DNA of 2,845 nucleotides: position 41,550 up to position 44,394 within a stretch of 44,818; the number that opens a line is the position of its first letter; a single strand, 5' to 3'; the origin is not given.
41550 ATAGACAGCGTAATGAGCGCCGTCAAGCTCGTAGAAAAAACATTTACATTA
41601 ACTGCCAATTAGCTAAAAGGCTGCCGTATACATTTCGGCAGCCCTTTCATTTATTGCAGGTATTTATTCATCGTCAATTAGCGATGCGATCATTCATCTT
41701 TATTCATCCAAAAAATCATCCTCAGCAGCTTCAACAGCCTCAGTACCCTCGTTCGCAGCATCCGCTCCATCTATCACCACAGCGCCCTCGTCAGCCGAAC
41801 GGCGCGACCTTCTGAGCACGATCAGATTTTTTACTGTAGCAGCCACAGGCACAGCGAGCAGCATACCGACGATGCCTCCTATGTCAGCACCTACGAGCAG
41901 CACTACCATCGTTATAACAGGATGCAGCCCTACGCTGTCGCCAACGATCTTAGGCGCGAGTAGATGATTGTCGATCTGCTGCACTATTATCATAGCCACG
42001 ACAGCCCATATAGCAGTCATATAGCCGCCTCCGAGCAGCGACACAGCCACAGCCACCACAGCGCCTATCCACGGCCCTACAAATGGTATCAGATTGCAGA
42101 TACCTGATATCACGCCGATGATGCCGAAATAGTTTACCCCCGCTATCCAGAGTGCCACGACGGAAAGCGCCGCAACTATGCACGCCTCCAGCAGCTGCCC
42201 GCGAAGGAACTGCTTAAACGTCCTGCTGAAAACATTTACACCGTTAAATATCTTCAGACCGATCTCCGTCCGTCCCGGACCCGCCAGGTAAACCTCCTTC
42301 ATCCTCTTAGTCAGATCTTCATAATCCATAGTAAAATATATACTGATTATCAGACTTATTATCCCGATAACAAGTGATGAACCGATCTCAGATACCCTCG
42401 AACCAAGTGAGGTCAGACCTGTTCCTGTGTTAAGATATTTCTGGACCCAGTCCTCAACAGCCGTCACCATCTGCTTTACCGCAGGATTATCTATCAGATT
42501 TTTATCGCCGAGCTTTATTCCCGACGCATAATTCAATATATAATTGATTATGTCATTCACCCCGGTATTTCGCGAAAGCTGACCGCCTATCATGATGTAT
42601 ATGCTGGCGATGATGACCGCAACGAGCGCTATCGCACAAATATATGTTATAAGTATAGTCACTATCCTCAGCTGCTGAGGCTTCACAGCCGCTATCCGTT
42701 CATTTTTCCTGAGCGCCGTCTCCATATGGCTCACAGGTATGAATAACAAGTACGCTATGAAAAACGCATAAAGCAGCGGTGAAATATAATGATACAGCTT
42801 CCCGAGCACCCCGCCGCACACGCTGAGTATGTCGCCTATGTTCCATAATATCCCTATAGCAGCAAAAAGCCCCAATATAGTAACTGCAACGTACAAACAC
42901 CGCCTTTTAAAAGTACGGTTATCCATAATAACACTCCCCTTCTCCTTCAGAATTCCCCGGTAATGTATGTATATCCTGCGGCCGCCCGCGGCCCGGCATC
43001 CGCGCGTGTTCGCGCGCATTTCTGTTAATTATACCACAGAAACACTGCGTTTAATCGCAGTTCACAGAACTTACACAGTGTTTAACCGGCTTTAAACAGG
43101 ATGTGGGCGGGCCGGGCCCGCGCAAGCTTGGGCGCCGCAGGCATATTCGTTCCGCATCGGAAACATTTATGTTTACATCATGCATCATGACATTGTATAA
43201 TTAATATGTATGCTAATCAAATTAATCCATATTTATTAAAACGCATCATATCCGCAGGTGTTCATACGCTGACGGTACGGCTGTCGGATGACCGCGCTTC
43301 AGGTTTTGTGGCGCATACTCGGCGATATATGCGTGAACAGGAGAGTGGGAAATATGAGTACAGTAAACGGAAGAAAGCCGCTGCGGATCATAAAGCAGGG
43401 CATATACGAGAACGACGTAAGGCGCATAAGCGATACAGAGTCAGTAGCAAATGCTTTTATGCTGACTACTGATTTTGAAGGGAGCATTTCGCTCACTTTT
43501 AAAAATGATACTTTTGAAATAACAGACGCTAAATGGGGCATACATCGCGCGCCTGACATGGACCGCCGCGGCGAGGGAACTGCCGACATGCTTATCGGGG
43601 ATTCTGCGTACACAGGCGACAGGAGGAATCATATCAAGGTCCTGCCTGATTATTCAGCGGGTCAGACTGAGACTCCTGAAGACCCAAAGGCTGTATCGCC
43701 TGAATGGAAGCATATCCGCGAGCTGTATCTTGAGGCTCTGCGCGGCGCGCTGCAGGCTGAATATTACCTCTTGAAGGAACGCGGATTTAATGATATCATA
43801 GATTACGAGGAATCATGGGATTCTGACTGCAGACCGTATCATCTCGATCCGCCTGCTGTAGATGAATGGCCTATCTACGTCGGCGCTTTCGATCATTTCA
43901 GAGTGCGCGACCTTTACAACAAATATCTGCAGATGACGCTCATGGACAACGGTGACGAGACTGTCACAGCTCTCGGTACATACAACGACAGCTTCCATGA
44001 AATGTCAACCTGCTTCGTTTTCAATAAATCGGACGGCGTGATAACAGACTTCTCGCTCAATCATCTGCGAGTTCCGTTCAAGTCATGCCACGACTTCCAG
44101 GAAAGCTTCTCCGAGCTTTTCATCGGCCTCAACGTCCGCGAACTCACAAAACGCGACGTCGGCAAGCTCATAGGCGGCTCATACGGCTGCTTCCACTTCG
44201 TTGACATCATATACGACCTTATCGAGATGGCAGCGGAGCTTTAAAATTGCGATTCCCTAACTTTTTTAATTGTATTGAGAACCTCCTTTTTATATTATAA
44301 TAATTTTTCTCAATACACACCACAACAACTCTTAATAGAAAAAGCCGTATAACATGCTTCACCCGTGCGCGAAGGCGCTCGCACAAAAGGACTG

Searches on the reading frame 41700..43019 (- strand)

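Call 94: search_protein_families(library=pfam, proteins=[window:41700-43019:-], max_evalue=0.00001)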
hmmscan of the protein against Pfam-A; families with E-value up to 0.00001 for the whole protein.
window:41700-43019:- (439 aa): 1 family
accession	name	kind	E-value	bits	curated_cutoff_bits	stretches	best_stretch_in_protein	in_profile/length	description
PF01594.21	AI-2E_transport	-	7.3e-47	160.6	34.3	1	75-400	14-323/327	AI-2E family transporter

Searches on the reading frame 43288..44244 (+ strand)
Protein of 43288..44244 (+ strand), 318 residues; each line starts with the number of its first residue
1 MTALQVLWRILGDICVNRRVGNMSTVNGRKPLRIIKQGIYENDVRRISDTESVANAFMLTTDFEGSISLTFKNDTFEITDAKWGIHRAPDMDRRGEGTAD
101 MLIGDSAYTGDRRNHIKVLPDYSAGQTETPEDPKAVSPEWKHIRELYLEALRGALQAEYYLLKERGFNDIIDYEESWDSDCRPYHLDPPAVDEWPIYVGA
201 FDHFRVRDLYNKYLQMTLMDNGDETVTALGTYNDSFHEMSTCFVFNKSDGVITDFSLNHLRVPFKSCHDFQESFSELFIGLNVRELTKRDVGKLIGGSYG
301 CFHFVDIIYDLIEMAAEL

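Call 94: search_protein_families(library=pfam, proteins=[window:43288-44244:+], max_evalue=0.00001)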
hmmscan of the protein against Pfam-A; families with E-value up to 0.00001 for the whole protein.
window:43288-44244:+ (318 aa): 1 family
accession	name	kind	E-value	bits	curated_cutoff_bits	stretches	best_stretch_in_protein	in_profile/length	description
PF11136.13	DUF2889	-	1.6e-09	38.5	25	1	232-314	40-120/123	Protein of unknown function (DUF2889)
